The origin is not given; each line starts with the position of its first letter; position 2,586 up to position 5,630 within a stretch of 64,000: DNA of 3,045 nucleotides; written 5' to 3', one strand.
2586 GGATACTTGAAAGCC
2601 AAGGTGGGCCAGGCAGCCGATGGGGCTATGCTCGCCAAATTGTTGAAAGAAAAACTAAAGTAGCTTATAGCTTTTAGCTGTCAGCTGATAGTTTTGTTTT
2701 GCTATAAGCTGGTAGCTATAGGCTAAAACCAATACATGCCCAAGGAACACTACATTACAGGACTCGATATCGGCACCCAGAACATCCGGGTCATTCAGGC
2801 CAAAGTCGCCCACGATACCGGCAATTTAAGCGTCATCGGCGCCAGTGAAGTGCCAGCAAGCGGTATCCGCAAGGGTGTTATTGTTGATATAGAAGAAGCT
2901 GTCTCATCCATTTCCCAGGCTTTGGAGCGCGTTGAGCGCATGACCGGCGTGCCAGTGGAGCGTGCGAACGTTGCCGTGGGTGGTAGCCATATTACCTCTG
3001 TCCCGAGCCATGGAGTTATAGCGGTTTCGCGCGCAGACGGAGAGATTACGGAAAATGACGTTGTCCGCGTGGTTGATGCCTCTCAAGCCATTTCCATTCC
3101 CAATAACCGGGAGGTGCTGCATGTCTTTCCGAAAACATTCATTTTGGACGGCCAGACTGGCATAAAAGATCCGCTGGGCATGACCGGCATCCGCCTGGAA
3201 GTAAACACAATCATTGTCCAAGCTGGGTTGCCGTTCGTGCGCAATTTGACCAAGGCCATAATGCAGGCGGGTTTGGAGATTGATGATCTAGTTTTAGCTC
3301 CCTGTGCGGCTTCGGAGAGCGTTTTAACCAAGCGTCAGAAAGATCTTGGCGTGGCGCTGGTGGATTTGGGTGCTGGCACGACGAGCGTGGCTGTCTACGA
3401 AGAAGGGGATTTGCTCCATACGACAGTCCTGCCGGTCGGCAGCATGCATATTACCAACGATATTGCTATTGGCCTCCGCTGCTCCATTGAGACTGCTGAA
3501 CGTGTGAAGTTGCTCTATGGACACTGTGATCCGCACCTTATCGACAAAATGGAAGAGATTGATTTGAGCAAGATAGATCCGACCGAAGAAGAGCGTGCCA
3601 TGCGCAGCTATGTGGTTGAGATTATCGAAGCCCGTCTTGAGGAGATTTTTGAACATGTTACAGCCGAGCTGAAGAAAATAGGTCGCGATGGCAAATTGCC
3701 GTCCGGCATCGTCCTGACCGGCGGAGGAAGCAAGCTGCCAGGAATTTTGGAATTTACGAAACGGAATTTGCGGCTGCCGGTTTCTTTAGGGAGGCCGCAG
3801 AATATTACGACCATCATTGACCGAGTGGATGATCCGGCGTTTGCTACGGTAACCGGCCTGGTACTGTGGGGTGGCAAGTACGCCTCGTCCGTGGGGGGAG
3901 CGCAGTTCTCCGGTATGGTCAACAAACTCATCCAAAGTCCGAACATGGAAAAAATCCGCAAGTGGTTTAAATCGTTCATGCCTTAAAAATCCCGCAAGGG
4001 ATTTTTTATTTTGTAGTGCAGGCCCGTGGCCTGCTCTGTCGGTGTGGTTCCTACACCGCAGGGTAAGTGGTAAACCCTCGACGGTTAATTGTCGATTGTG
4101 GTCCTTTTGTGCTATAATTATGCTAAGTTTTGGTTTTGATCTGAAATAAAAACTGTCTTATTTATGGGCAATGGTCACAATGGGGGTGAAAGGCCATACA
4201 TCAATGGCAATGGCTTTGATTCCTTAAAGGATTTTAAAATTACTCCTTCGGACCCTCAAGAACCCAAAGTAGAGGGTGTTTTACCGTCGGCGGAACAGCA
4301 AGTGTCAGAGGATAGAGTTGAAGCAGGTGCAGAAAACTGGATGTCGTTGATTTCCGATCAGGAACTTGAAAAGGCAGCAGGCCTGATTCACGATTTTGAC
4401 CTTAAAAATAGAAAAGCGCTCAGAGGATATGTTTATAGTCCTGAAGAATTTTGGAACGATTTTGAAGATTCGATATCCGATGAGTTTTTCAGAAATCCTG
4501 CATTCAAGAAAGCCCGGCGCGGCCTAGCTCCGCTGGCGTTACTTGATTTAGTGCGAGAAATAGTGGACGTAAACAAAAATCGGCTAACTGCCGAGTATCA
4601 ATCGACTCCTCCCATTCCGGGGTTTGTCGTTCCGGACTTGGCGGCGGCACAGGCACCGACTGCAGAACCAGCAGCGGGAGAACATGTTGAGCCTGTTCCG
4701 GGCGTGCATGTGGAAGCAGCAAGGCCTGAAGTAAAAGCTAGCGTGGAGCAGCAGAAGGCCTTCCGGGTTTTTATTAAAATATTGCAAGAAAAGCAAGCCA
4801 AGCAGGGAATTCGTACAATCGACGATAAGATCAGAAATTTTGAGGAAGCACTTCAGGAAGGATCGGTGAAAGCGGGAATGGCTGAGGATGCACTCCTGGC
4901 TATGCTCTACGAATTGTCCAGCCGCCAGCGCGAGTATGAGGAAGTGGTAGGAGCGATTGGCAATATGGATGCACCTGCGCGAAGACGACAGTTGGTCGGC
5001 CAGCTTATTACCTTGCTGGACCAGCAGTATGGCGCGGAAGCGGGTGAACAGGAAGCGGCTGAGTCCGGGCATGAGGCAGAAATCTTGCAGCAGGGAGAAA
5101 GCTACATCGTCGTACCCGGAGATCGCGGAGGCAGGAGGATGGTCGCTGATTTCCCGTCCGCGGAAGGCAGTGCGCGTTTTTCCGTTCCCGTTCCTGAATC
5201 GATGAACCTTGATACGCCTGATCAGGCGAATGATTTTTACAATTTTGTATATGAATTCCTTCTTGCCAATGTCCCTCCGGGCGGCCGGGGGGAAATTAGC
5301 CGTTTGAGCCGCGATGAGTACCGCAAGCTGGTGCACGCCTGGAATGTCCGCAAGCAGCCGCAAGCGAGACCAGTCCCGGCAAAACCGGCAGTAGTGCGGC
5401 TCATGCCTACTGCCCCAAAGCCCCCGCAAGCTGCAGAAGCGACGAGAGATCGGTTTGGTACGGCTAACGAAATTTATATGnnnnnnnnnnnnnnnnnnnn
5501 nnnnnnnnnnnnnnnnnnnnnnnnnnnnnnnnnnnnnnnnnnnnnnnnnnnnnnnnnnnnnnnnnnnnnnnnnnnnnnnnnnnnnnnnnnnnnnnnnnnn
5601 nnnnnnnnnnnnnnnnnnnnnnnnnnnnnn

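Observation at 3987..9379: ftsA and ftsZ are separated by a 5.4-kb insertion encoding a giant PP2C-domain protein and two coiled-coil proteins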

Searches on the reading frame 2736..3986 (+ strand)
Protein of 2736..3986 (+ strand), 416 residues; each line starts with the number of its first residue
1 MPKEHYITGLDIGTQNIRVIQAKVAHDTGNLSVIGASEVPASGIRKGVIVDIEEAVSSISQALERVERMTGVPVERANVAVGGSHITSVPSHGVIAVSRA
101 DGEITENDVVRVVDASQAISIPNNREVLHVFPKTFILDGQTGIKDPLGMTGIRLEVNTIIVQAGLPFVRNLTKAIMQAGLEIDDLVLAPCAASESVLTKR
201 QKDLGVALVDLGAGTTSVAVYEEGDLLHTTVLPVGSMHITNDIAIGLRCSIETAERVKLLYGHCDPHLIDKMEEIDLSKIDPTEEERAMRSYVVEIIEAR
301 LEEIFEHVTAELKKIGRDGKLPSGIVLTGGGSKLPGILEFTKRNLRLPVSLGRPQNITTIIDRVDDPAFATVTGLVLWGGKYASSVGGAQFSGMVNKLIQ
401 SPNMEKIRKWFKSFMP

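Call 3: search_protein_families(library=pfam, proteins=[window:2736-3986:+], max_evalue=0.1)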
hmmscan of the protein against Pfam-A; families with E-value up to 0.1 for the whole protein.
window:2736-3986:+ (416 aa): 8 families
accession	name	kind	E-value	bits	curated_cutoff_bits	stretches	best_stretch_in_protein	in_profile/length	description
PF14450.12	FtsA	-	3.7e-36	124.7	31.8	1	207-374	1-127/127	Cell division protein FtsA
PF02491.25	SHS2_FTSA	-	5.3e-29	100.8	25.4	1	83-161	1-78/79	SHS2 domain inserted in FTSA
PF11104.14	PilM_2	-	2e-11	43.9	27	1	193-259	169-235/340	Type IV pilus assembly protein PilM;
PF06723.19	MreB_Mbl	-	5.5e-11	42.3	27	1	202-352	143-304/327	MreB/Mbl protein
PF25216.1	Volactin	-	1.6e-05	25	35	1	209-374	171-316/321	Volactin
PF06277.17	EutA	-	3e-05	23.6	27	1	199-330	138-263/475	Ethanolamine utilisation protein EutA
PF02803.24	Thiolase_C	-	0.0093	16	27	0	78-158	12-93/123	Thiolase, C-terminal domain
PF00012.26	HSP70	-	0.051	12.2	20.6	0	171-222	152-204/599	Hsp70 protein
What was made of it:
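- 2736..3986 (+): ftsA (416 aa), left flank of the island. Pfam FtsA 3.7e-36 and SHS2_FTSA 5.3e-29 (call 3).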

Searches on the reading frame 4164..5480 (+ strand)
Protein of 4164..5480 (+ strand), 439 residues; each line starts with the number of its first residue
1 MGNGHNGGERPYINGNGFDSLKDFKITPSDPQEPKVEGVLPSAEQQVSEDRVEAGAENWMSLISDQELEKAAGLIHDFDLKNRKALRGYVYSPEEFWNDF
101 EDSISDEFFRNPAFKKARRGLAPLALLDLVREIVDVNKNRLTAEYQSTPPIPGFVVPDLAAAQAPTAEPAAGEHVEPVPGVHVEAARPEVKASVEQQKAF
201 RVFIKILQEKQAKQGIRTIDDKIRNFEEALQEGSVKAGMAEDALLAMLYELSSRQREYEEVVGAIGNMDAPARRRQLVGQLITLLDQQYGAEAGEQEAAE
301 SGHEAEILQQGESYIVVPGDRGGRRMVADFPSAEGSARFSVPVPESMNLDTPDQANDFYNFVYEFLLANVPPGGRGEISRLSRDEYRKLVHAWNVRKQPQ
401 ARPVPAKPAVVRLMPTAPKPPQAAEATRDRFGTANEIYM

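Call 56: search_protein_families(library=ncbifam, proteins=[window:4164-5480:+], max_evalue=0.05)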
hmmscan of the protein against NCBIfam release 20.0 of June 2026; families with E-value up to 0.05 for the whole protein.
window:4164-5480:+ (439 aa): 0 families
